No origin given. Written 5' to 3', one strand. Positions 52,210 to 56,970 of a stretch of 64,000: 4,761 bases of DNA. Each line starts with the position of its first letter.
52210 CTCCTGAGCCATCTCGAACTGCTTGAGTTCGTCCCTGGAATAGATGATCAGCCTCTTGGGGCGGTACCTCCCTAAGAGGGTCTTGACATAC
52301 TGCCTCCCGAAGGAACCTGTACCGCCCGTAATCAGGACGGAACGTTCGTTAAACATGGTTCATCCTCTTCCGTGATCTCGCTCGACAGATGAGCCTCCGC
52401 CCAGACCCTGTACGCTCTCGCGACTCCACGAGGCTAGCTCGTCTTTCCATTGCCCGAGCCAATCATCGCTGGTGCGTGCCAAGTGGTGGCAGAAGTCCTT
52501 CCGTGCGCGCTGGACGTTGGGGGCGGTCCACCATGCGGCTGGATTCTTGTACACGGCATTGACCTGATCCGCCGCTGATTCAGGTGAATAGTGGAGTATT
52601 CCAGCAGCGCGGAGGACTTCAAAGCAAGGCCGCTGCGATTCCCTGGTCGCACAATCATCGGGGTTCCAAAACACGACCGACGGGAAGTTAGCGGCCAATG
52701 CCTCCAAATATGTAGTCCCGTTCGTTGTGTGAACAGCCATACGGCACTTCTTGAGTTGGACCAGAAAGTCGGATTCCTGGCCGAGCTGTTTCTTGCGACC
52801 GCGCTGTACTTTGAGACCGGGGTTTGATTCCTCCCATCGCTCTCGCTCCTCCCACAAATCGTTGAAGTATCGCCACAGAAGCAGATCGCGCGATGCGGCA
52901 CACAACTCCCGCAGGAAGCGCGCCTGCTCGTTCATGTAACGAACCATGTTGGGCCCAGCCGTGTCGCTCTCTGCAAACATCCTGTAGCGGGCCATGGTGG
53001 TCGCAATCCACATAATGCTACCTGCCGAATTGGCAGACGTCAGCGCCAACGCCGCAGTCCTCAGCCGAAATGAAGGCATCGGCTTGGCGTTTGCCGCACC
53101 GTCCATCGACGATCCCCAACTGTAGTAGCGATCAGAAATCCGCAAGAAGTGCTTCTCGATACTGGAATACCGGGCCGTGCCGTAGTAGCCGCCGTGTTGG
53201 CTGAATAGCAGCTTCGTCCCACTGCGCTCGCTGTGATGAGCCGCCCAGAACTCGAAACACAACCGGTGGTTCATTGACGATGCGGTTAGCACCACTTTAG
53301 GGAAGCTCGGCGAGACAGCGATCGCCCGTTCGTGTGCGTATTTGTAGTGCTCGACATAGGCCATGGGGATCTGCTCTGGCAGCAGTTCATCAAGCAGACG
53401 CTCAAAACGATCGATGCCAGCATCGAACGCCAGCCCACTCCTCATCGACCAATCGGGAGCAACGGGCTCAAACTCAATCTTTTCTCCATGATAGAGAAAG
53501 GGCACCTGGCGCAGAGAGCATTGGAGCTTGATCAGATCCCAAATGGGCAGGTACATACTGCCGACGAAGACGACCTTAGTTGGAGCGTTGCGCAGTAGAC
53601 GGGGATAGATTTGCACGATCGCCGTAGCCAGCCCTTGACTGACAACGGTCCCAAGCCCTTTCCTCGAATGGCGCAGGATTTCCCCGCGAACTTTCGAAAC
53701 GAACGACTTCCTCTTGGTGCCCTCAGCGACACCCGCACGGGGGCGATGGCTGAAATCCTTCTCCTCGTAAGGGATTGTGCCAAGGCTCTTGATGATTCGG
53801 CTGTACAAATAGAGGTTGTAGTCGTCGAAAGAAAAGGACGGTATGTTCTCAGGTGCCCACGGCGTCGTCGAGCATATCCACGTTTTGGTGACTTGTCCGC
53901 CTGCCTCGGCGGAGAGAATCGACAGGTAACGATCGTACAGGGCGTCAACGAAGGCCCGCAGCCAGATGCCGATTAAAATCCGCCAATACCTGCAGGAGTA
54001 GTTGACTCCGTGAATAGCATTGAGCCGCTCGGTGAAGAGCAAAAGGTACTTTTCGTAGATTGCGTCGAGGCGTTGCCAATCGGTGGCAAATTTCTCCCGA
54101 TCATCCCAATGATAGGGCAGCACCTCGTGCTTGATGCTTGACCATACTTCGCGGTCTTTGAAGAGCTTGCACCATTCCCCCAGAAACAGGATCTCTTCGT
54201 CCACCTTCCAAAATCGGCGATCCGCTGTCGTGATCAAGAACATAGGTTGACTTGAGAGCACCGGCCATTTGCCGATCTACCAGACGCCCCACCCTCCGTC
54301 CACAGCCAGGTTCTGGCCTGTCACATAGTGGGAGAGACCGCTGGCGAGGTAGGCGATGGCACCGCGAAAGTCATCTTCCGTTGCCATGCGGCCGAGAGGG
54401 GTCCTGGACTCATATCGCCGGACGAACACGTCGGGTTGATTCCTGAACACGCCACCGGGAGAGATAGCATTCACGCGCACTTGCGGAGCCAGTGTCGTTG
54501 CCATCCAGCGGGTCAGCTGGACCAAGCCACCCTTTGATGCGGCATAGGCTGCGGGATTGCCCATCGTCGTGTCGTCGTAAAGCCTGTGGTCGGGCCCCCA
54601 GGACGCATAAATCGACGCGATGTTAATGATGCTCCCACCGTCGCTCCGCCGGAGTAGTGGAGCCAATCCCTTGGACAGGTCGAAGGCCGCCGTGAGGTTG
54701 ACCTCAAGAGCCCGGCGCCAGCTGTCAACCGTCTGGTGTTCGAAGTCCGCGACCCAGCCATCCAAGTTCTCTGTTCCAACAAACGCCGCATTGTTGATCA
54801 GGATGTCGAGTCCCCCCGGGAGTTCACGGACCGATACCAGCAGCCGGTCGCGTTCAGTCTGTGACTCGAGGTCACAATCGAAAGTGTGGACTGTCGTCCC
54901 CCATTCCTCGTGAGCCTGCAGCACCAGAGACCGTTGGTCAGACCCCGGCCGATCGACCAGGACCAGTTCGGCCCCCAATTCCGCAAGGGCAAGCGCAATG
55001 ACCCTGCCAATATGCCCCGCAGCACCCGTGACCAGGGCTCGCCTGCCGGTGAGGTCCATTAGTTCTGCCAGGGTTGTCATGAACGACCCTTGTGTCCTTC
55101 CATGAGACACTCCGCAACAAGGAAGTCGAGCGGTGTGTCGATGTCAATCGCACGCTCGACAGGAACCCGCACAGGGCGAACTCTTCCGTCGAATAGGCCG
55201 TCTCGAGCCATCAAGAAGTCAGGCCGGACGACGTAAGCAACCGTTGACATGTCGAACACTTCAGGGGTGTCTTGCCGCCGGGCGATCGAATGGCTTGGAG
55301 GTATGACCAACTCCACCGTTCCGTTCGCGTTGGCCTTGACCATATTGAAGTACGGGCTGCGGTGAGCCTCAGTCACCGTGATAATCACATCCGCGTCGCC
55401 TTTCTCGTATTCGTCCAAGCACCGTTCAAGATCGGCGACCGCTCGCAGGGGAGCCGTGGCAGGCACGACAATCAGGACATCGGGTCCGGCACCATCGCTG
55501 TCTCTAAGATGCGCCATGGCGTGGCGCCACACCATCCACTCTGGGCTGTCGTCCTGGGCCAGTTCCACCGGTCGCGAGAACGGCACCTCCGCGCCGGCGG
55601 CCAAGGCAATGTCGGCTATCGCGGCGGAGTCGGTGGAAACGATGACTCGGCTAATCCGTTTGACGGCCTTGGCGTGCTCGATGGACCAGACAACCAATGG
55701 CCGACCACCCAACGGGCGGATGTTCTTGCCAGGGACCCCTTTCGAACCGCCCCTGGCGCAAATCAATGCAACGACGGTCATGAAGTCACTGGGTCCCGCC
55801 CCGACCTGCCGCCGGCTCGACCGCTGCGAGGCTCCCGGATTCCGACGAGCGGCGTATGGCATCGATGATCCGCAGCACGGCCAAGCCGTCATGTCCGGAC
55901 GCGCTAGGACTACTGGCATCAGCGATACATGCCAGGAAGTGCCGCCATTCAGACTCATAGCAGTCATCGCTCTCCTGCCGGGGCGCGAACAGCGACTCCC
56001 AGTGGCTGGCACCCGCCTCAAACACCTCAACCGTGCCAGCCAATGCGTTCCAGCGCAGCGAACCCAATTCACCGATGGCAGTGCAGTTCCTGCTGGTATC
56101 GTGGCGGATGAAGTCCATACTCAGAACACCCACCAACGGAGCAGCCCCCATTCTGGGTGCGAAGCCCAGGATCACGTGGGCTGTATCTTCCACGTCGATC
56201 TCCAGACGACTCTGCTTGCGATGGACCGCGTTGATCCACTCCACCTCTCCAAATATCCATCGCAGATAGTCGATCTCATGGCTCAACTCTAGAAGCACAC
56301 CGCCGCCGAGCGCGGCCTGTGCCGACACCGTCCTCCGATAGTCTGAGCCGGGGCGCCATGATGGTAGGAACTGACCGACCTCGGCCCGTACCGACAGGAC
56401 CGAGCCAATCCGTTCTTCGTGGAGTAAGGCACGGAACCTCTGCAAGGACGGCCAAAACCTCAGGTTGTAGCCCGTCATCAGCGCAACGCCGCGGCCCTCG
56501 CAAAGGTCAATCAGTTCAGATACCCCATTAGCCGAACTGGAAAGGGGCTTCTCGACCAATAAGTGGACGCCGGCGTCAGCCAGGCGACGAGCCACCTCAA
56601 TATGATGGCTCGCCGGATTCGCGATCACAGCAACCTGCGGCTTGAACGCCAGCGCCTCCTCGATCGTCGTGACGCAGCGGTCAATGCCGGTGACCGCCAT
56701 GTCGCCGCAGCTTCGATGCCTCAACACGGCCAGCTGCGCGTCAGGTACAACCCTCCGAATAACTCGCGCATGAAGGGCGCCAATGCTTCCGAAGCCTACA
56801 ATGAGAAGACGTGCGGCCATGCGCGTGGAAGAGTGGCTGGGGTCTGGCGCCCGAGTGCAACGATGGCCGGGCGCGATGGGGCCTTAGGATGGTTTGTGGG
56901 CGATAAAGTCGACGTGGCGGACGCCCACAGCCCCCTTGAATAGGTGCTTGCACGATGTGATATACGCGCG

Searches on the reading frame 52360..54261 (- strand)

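Call 3: search_protein_families(library=pfam, proteins=[window:52360-54261:-], max_evalue=0.01)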
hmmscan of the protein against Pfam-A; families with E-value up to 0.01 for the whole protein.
window:52360-54261:- (633 aa): 0 families

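Call 4: search_protein_families(library=ncbifam, proteins=[window:52360-54261:-], max_evalue=0.01)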
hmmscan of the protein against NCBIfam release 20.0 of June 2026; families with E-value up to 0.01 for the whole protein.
window:52360-54261:- (633 aa): 1 family
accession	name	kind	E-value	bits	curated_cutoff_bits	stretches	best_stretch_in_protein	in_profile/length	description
TIGR04331.1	o_ant_LIC12162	subfamily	1.6e-137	459.7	225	1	9-609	1-585/585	LIC12162 family transferase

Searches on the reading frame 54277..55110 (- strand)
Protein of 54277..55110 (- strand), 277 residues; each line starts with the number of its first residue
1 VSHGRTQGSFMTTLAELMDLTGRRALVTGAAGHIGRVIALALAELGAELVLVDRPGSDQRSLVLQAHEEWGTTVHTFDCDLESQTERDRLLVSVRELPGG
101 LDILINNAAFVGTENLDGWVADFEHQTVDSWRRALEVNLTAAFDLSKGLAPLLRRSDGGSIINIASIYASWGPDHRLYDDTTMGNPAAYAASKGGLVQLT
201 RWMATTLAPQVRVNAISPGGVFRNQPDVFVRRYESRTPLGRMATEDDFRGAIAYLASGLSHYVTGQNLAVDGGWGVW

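Call 3: search_protein_families(library=pfam, proteins=[window:54277-55110:-], max_evalue=0.01)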
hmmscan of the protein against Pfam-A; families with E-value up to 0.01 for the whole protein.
window:54277-55110:- (277 aa): 4 families
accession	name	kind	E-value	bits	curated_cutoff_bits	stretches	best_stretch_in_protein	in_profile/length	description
PF13561.12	adh_short_C2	-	4.7e-47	161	27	1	29-274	1-235/236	Enoyl-(Acyl carrier protein) reductase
PF00106.31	adh_short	-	2.3e-37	128.8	26.6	1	25-221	3-182/195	short chain dehydrogenase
PF08659.16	KR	-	3.8e-09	37.1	22.6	1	26-172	4-142/180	KR domain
PF01370.27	Epimerase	-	5.8e-06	26.3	20.9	1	25-93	1-62/240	NAD dependent epimerase/dehydratase family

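Call 4: search_protein_families(library=ncbifam, proteins=[window:54277-55110:-], max_evalue=0.01)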
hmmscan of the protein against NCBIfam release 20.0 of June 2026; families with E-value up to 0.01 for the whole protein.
window:54277-55110:- (277 aa): 228 families (the best 25 are shown)
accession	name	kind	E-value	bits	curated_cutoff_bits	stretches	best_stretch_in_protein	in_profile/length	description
NF006070.0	PRK08213.1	subfamily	6.9e-47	160.1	279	1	12-276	2-258/259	gluconate 5-dehydrogenase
NF006619.0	PRK09186.1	equivalog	7.1e-46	156.9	255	1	20-275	2-255/256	oxidoreductase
NF005559.1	PRK07231.1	subfamily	6.8e-45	153.5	215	1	20-274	2-247/249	glucose 1-dehydrogenase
NF009466.0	PRK12826.1-2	subfamily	8.1e-41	140.1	222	1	22-273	3-243/248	3-oxoacyl-ACP reductase FabG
NF004791.0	PRK06138.1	equivalog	1.1e-40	139.5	312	1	18-276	1-251/252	SDR family oxidoreductase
NF006693.0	PRK09242.1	equivalog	2.3e-40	138.4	328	1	17-274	5-253/258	SDR family oxidoreductase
NF009468.0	PRK12826.1-4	equivalog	2e-39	135.8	318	1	19-273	4-246/256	SDR family oxidoreductase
NF004198.0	PRK05653.1-3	equivalog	1.3e-38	132.9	296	1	20-274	5-246/248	3-oxoacyl-ACP reductase FabG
TIGR01830.1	3oxo_ACP_reduc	equivalog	2.3e-37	129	297.75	1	25-273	1-237/239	3-oxoacyl-[acyl-carrier-protein] reductase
NF004778.0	PRK06124.1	equivalog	4.1e-37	128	303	1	16-274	5-252/256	SDR family oxidoreductase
NF005681.0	PRK07478.1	subfamily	5e-37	127.7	267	1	18-275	2-250/254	SDR family oxidoreductase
NF052558.1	MBtsdlDhBudC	equivalog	9.6e-37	126.9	270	1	22-274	3-241/250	meso-2,3-butanediol dehydrogenase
NF004774.0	PRK06114.1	equivalog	1.2e-36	126.4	360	1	15-277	9-262/262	SDR family oxidoreductase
TIGR01832.1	kduD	equivalog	1.3e-36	126.4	338.85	1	19-274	2-245/248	2-dehydro-3-deoxy-D-gluconate 5-dehydrogenase KduD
NF005893.0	PRK07856.1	equivalog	1.4e-36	126.1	255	1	17-273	4-240/255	SDR family oxidoreductase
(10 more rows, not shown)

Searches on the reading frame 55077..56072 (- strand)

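Call 3: search_protein_families(library=pfam, proteins=[window:55077-56072:-], max_evalue=0.01)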
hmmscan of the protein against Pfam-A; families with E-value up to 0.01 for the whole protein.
window:55077-56072:- (331 aa): 2 families
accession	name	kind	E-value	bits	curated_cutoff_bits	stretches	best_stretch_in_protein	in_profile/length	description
PF02348.25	CTP_transf_3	-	1.5e-19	71.1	22.6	1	101-243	1-123/217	Cytidylyltransferase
PF12804.13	NTP_transf_3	-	4.2e-05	24.2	27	1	116-240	16-130/160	MobA-like NTP transferase domain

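Call 4: search_protein_families(library=ncbifam, proteins=[window:55077-56072:-], max_evalue=0.01)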
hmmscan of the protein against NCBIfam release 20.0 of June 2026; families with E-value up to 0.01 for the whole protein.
window:55077-56072:- (331 aa): 9 families
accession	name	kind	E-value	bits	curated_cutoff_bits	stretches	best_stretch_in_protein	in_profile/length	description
TIGR03584.1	PseF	equivalog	1.8e-41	142.2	205.7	1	101-323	1-219/222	pseudaminic acid cytidylyltransferase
NF003952.0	PRK05450.1-5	subfamily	1e-09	37.9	193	1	98-166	1-69/250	3-deoxy-manno-octulosonate cytidylyltransferase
NF003950.0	PRK05450.1-3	subfamily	2.4e-09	36.9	234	1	98-163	1-66/248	3-deoxy-manno-octulosonate cytidylyltransferase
NF009905.0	PRK13368.1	subfamily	1.1e-08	34.7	255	1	98-165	1-68/243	3-deoxy-manno-octulosonate cytidylyltransferase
NF003948.0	PRK05450.1-1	equivalog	9.2e-07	28.3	281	1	98-168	4-73/248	3-deoxy-manno-octulosonate cytidylyltransferase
TIGR00466.1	kdsB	equivalog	4.4e-06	26.3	155.2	1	98-165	1-67/241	3-deoxy-manno-octulosonate cytidylyltransferase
NF010938.0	PRK14358.1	equivalog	9.9e-06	24.4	500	1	104-258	14-160/481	bifunctional N-acetylglucosamine-1-phosphate uridyltransferase/glucosamine-1-phosphate acetyltransferase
NF010935.0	PRK14355.1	equivalog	0.0054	15.4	718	1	115-287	22-183/459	bifunctional UDP-N-acetylglucosamine diphosphorylase/glucosamine-1-phosphate N-acetyltransferase GlmU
NF010933.0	PRK14353.1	equivalog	0.0096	14.6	505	0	115-248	24-150/453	bifunctional UDP-N-acetylglucosamine diphosphorylase/glucosamine-1-phosphate N-acetyltransferase GlmU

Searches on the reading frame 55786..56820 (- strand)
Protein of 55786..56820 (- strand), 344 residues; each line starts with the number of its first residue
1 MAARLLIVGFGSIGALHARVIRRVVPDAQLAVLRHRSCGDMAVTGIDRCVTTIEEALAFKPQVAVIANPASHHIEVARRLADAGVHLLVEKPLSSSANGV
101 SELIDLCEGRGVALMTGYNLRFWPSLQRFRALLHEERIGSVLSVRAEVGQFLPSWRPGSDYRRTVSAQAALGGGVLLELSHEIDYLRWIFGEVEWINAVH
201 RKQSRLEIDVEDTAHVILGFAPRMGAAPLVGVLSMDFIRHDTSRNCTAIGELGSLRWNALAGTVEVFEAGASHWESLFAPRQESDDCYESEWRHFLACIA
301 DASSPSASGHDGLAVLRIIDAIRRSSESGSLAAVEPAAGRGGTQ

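Call 3: search_protein_families(library=pfam, proteins=[window:55786-56820:-], max_evalue=0.01)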
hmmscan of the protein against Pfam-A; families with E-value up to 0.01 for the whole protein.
window:55786-56820:- (344 aa): 3 families
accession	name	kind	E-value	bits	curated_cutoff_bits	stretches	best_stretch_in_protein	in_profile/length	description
PF02894.22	GFO_IDH_MocA_C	-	2.4e-16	60.7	22.9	1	131-330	2-214/218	Oxidoreductase family, C-terminal alpha/beta domain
PF22725.1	GFO_IDH_MocA_C3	-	3.2e-16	59.9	27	1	127-255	2-123/124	GFO/IDH/MocA C-terminal domain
PF01408.29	GFO_IDH_MocA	-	3.7e-15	57.1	24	1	4-118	2-120/120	Oxidoreductase family, NAD-binding Rossmann fold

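Call 4: search_protein_families(library=ncbifam, proteins=[window:55786-56820:-], max_evalue=0.01)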
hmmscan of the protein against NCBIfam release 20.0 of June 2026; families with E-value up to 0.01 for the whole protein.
window:55786-56820:- (344 aa): 8 families
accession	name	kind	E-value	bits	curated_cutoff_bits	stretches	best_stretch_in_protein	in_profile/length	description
TIGR04380.1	myo_inos_iolG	equivalog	2.9e-28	98.7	355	1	5-330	4-327/330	inositol 2-dehydrogenase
NF040723.1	UDP-GlcNAcDh_Arch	equivalog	2.1e-23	83.3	450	1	5-319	3-295/302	UDP-N-acetylglucosamine 3-dehydrogenase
NF052479.1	LevoglcsnDh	equivalog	5e-17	61.7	650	1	63-202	76-214/386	levoglucosan dehydrogenase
NF041392.1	XylDh_Gfo6_Halo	equivalog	2.4e-16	59.5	350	1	65-163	87-185/350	D-xylose 1-dehydrogenase Gfo6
NF052679.1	InsChiInosDhIolG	equivalog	5e-09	35.6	540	1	1-334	1-327/343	bifunctional inositol 2-dehydrogenase/D-chiro-inositol 1-dehydrogenase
NF008607.0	PRK11579.1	subfamily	6.1e-09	35.3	330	1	9-223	11-221/346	oxidoreductase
NF007574.0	PRK10206.1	equivalog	2.9e-06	26.6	352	1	62-214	67-210/345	oxidoreductase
NF005105.0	PRK06545.1-3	equivalog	0.0098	14.7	524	0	3-84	3-86/367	prephenate dehydrogenase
